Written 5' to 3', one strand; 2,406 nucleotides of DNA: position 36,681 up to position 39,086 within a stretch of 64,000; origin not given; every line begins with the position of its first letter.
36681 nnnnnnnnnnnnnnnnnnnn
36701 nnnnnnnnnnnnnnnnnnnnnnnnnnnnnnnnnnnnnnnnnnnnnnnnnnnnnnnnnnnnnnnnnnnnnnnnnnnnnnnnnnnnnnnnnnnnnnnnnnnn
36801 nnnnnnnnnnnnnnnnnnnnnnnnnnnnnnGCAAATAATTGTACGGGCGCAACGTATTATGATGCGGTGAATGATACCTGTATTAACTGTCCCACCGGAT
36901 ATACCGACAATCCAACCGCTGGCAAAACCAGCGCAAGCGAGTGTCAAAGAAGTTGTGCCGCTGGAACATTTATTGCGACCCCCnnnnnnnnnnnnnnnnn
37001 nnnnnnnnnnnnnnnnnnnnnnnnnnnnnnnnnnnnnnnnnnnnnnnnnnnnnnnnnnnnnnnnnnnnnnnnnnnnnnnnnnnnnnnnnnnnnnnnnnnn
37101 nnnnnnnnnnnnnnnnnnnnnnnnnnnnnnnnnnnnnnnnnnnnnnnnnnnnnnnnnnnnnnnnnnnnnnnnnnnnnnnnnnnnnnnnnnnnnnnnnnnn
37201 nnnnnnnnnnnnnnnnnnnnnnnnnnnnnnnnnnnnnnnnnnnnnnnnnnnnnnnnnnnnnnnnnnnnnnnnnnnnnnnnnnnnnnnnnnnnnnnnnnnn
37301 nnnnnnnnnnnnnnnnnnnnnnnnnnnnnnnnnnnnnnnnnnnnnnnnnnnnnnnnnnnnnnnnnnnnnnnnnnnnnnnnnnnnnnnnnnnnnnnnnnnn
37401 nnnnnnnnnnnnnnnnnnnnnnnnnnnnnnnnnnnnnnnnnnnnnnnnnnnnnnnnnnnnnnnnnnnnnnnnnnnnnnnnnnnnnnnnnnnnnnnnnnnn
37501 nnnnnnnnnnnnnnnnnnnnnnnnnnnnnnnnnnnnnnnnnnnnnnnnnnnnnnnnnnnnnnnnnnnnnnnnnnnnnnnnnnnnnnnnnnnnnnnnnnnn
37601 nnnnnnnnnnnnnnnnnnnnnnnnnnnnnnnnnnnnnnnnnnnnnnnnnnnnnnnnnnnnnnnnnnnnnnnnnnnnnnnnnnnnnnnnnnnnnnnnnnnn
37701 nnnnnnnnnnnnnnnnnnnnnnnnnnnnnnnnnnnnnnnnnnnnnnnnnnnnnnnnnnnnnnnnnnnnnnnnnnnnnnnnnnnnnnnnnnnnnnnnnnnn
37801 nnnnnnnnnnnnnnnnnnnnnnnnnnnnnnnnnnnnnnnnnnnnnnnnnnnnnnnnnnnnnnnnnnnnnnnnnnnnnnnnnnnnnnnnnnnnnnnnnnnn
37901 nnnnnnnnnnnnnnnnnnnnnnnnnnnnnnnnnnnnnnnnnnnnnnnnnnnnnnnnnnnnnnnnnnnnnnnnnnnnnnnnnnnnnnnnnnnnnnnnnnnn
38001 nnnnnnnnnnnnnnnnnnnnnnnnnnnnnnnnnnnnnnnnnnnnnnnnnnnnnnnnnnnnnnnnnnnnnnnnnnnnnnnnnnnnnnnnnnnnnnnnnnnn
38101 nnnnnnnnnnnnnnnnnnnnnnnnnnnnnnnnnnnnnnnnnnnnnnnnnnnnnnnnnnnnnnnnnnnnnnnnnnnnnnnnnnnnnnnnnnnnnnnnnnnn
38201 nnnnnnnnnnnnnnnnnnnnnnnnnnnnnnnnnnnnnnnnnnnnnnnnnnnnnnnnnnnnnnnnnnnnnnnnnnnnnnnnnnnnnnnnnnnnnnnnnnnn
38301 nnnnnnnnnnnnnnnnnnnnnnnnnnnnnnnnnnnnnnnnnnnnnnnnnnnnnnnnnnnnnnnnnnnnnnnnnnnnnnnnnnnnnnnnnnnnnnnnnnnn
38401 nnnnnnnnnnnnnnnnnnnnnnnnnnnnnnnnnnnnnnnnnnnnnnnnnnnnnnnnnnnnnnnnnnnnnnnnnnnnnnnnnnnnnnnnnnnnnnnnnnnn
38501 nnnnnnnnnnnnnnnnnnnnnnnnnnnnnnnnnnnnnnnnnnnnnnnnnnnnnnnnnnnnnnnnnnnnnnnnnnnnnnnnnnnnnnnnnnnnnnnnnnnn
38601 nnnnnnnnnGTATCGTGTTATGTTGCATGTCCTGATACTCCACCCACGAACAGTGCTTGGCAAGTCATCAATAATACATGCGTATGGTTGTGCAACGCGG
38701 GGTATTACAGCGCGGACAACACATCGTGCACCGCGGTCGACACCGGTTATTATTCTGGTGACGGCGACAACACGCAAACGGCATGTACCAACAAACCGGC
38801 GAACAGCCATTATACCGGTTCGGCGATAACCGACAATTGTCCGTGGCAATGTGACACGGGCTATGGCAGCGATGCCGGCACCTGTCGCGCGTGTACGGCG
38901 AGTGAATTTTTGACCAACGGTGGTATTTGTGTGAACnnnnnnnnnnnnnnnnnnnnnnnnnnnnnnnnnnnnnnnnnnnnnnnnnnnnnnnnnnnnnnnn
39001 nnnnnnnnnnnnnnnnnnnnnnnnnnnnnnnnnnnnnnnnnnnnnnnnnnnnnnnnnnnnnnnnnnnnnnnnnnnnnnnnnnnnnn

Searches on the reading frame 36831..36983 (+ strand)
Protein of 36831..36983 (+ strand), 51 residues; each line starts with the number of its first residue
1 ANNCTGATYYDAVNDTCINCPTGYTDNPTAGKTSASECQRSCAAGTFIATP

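Call 50: search_protein_families(library=pfam, proteins=[window:36831-36983:+], max_evalue=10)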
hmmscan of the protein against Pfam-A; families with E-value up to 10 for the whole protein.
seq(51 aa): 4 families
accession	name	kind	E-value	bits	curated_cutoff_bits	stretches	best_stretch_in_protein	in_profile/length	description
PF01599.25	Ribosomal_S27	-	0.011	16.1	22.3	1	36-49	18-30/44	Ribosomal protein S27a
PF07562.20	NCD3G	-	0.023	15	38.9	2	3-24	31-52/54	Nine Cysteines Domain of family 3 GPCR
PF07699.19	Ephrin_rec_like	-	0.054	13.7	23.1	1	8-38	2-31/48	Tyrosine-protein kinase ephrin type A/B receptor-like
PF09305.16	TACI-CRD2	-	0.68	10.4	22.9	1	8-24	9-25/39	TACI, cysteine-rich domain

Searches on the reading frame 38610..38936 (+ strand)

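Call 50: search_protein_families(library=pfam, proteins=[window:38610-38936:+], max_evalue=10)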
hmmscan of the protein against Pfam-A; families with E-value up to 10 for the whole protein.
seq(109 aa): 4 families
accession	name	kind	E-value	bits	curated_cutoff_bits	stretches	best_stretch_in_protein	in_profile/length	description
PF12662.13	cEGF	-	0.032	14.5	26.6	1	28-44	6-23/24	Complement Clr-like EGF-like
PF23091.2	TNFR_ELAPOR1_6th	-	0.065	13.6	33.2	1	28-59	2-32/41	ELAPOR1-like, TNF receptor-like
PF09132.16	BmKX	-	0.15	12.6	24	1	81-96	15-30/30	BmKX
PF12946.13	EGF_MSP1_1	-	1.6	9.3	27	2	21-40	18-36/37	MSP1 EGF domain 1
